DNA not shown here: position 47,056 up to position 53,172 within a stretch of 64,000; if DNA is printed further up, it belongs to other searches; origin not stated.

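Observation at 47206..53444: RHS polymorphic toxin / immunity module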

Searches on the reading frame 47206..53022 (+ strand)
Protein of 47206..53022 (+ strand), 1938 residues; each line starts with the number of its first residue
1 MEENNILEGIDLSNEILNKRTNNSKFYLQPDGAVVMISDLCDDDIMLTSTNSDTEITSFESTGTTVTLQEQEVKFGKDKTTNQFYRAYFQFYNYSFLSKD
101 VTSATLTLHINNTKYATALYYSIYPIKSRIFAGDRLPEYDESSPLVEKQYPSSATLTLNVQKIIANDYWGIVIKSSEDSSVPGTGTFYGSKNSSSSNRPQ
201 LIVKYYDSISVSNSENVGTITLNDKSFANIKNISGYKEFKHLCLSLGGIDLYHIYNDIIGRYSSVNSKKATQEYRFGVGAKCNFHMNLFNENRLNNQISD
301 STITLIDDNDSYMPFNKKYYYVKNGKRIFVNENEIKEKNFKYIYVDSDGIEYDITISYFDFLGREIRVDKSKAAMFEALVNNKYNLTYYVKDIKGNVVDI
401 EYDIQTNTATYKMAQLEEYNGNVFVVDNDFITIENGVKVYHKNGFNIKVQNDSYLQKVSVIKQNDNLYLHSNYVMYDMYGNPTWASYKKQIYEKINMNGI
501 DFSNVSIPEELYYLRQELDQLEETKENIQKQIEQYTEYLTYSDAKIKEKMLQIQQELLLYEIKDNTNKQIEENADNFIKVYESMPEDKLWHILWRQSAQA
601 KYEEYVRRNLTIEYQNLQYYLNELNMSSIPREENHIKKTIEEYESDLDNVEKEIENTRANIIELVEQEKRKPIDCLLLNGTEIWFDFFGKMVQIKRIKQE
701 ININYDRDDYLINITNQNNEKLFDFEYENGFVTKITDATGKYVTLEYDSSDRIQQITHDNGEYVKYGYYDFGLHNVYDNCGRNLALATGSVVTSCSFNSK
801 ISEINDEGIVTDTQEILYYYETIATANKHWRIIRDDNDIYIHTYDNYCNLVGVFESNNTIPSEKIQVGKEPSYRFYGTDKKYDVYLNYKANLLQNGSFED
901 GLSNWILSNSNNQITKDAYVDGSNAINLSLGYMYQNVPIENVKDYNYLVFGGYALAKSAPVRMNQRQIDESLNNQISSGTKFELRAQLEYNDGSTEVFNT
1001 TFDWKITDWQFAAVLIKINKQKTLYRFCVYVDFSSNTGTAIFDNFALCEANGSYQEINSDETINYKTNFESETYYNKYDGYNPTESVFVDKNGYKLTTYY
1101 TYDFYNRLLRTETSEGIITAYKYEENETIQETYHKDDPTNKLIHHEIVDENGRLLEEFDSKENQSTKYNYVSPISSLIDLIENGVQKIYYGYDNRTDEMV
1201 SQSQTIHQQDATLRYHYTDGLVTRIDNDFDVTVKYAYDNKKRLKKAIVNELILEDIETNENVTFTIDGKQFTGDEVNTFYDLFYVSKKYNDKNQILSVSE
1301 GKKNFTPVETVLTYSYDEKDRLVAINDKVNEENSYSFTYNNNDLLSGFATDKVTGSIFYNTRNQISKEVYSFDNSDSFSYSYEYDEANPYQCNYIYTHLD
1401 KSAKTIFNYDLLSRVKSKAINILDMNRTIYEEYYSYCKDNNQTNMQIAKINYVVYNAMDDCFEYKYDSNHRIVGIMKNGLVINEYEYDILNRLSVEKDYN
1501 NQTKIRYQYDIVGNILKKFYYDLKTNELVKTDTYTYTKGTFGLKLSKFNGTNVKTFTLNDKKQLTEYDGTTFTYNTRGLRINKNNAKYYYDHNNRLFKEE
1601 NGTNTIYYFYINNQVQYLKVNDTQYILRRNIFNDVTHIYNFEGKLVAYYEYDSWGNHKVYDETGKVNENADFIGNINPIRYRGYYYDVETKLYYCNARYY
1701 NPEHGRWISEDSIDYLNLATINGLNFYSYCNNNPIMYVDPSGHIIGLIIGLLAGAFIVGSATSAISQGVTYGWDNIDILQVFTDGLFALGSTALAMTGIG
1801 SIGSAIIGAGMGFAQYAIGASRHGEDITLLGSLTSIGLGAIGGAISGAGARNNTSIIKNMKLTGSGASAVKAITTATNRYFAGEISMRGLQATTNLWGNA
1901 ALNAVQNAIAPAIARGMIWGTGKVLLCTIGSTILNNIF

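Call 3: search_protein_families(library=pfam, proteins=[window:47206-53022:+], max_evalue=0.01)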
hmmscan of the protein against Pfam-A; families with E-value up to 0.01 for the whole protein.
window:47206-53022:+ (1938 aa): 1 family
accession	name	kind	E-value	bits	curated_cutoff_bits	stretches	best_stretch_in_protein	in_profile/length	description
PF05593.20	RHS_repeat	-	7.6e-07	29.8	22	1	728-762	3-37/38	RHS Repeat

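Call 4: search_protein_families(library=ncbifam, proteins=[window:47206-53022:+], max_evalue=0.01)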
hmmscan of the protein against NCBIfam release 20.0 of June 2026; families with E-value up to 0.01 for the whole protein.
window:47206-53022:+ (1938 aa): 2 families
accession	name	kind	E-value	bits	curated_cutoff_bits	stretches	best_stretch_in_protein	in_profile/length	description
TIGR03696.1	Rhs_assc_core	domain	2.5e-21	75.9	32.5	1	1651-1743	1-76/76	RHS repeat-associated core domain-containing protein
NF041261.1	RHS_core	equivalog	3.9e-09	34.9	2000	1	1642-1742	1175-1260/1261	RHS element core protein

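Call 8: find_related_loci(query=window:47206-53022:+, collection=genome_contigs, flank=10000)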
Query window:47206-53022:+ (1938 aa) in genome_contigs; peptide patterns used: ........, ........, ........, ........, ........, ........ (x = any residue, [..] = any of these).
111 stretches matched a pattern; 100 encode a relative of the query (tblastn E <= 1e-3); the best 80 are kept; 77 distinct loci.
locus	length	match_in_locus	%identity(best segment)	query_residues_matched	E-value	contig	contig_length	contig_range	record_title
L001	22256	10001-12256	30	1099-1871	4e-67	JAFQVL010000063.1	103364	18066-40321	MAG: Clostridia bacterium isolate RGIG2187 Goat_Colon.Co__c2320068, whole genome shotgun sequence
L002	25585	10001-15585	27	905-1930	4e-72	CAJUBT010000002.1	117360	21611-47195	MAG TPA_asm: uncultured Christensenella sp. isolate MGBC128010 genome assembly, contig: MGBC128010.2, whole genome shotg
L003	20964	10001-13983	31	1073-1805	1e-51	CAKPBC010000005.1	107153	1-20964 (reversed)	MAG: uncultured Bacilli bacterium isolate REFINED_METABAT215_TOP10_CONTIGS_1500_ASSEMBLY_K77_MERGED__Hadza_MoBio_hadza-E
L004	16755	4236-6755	33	1462-1760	2e-47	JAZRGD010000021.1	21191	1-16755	MAG: Eubacteriales bacterium isolate T1900045493_YK20190187.MAGScoT_cleanbin_000007 SGB_7392_k141_2087790, whole genome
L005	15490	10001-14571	32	1462-1851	8e-44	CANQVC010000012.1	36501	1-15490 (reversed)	MAG: uncultured Bacilli bacterium isolate Lapin-032__bin111 genome assembly, contig: Lapin-032__NODE_1883_length_36501_c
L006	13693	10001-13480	25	720-1877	2e-42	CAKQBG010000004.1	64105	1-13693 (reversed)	MAG: uncultured Anaeroplasma sp. isolate REFINED_METABAT215_TOP10_CONTIGS_1500_ASSEMBLY_K77_MERGED__Hadza_PheChl_Fiber-H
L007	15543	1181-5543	28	975-1883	5e-41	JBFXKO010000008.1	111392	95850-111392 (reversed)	MAG: Sedimentibacter sp. isolate CA_2019_TPIn_77 NODE_632_length_111392_cov_7.605267_TPIn, whole genome shotgun sequence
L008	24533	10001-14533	42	1593-1815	9e-40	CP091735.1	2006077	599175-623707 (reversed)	MAG: Clostridium sp. isolate nC29_bin.1.fa chromosome, complete genome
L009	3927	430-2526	26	1168-1874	3e-36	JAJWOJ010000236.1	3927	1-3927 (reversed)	MAG: Clostridiales bacterium isolate B44_16.fa NODE_5139_length_3927_cov_6.198864, whole genome shotgun sequence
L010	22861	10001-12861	29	1441-1815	2e-35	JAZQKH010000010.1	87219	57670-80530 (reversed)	MAG: Christensenellaceae bacterium isolate T1900044615_TS20190081.MAGScoT_cleanbin_000020 SGB_839_k141_740006, whole gen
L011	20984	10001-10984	35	1449-1744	6e-35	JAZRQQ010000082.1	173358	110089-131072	MAG: Acutalibacteraceae bacterium isolate T1900045361_YK20190051.MAGScoT_cleanbin_000014 SGB_6816_k141_708310, whole gen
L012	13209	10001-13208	35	1459-1763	1e-34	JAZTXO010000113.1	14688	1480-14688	MAG: Eubacteriales bacterium isolate T1900045329_YK20190018.MAGScoT_cleanbin_000029 SGB_6500_k141_1365271, whole genome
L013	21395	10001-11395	33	1400-1887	1e-34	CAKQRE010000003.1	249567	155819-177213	MAG: uncultured Clostridia bacterium isolate REFINED_METABAT215_TOP10_CONTIGS_1500_ASSEMBLY_K127_MEGAHIT__Hadza_MoBio_ha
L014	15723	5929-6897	34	1562-1802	2e-34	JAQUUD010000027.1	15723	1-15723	MAG: Clostridia bacterium isolate STD2_135 NODE_13988_length_15723_cov_4.979418_Sandtown_D2, whole genome shotgun sequen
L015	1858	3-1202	30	1455-1849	4e-35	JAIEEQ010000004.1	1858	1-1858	MAG: Anaeroplasmataceae bacterium isolate SC0393_S7_1 SC0393_S7_1_contig_4, whole genome shotgun sequence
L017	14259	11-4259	35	1461-1745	2e-33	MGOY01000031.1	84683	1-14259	MAG: Clostridiales bacterium GWF2_38_85 gwf2_scaffold_430, whole genome shotgun sequence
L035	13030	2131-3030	32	1462-1743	7e-31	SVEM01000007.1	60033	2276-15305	MAG: Lachnospiraceae bacterium isolate SIG306 NODE_12116_length_60033_cov_1.825527, whole genome shotgun sequence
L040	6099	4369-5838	28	1314-1743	7e-26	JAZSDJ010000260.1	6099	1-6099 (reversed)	MAG: Eubacteriales bacterium isolate T1900044599_TS20190065.MAGScoT_cleanbin_000024 SGB_680_k141_1389932, whole genome s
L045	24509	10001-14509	26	1067-1745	2e-25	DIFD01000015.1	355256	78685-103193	MAG TPA_asm: Peptococcaceae bacterium UBA5757 UBA5757_contig_2872, whole genome shotgun sequence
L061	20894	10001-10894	30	1485-1743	6e-19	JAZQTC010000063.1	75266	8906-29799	MAG: Acutalibacteraceae bacterium isolate T1900045194_TC20190190.MAGScoT_cleanbin_000014 SGB_5305_k141_1688251, whole ge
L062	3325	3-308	42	1639-1745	6e-19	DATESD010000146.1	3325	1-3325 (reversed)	MAG TPA_asm: Bacilli bacterium isolate SMAG_U9092 k141_209249, whole genome shotgun sequence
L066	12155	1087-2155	64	1688-1745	2e-17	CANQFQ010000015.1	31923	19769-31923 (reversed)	MAG: uncultured Bacilli bacterium isolate Lapin-005__bin75 genome assembly, contig: Lapin-005__NODE_1787_length_31923_co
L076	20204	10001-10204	49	1676-1743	2e-10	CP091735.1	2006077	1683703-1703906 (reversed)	MAG: Clostridium sp. isolate nC29_bin.1.fa chromosome, complete genome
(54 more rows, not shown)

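Call 10: find_encoding_contigs(protein=window:47206-53022:+, flank=10000, max_places=6)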
Protein window:47206-53022:+ (1938 aa): 2 contigs read that carry it; 1 place shown.
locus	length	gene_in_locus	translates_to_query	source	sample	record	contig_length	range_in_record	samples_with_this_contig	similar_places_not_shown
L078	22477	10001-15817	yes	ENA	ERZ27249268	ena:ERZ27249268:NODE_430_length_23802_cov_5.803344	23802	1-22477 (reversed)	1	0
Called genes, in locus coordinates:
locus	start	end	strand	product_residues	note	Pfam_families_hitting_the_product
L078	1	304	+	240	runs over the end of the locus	PF12146:Hydrolase_4 (weak), PF00561:Abhydrolase_1, PF12697:Abhydrolase_6, PF08840:BAAT_C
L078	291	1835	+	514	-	PF08245:Mur_ligase_M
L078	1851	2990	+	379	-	PF01820:Dala_Dala_lig_N, PF02222:ATP-grasp (faint), PF02786:CPSase_L_D2, PF07478:Dala_Dala_lig_C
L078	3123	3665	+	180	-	PF04326:SLFN_AlbA_2 (weak)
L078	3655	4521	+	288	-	PF13749:HATPase_c_4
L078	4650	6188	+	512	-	PF01073:3Beta_HSD, PF01370:Epimerase, PF02719:Polysacc_synt_2, PF07993:NAD_binding_4, PF16363:GDP_Man_Dehyd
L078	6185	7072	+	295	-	PF13187:Fer4_9 (weak), PF00037:Fer4 (faint), PF12837:Fer4_6 (faint), PF13237:Fer4_10 (weak), PF14697:Fer4_21 (weak), PF25160:LdpA_Fe-S-bd (faint), PF12838:Fer4_7 (weak), PF13484:Fer4_16 (faint)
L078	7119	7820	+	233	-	PF01048:PNP_UDP_1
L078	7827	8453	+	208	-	PF08378:NERD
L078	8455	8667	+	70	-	PF15643:Tox-PL-2 (faint), PF00403:HMA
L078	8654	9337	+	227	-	PF00588:SpoU_methylase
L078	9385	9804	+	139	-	PF07486:Hydrolase_2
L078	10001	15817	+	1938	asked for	PF05593:RHS_repeat (faint)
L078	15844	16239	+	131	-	-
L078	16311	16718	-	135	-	PF03682:UPF0158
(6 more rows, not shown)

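Call 31: search_solved_structures(query=window:47206-53019:+, max_evalue=0.001)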
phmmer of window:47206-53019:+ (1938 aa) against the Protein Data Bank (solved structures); distinct sequences matched with E-value up to 0.001: 12.
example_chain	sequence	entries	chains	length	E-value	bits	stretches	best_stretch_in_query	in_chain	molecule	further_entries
7q97_A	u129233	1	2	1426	2.5e-11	45.2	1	1649-1744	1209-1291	Rhs family protein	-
8h8a_A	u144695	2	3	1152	5.7e-09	37.3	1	1464-1742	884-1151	Putative Rhs-family protein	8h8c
8cp6_B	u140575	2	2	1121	6.5e-09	37.2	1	1677-1742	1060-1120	Toxin protein Tse5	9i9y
8h8b_A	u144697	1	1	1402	1.8e-08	35.7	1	1464-1744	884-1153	Putative Rhs-family protein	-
8qja_A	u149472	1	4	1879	3.8e-07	31.3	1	1400-1742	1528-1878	Putative type VI secretion system YD repeat-containing Rhs element Vgr protein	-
5kis_B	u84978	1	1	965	1.5e-06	29.3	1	1640-1744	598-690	RHS2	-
8uy4_A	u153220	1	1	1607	2.8e-06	28.4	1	1640-1743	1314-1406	Tse15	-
4igl_B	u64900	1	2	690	6e-06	27.3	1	1677-1742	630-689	YenC2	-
9c4k_Q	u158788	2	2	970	6.2e-06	27.3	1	1677-1742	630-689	Toxin subunit YenC2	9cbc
8qjb_A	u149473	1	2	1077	0.00031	21.6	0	1679-1742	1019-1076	T6SS-associated Rhs core domain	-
8qjd_A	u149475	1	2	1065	0.00034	21.5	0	1679-1742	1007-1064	Salmonella bongori Rhs core domain (residues 360-1420)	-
8qjc_A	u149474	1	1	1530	0.00081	20.3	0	1679-1743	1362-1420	T6SS-associated Rhs core and toxin domain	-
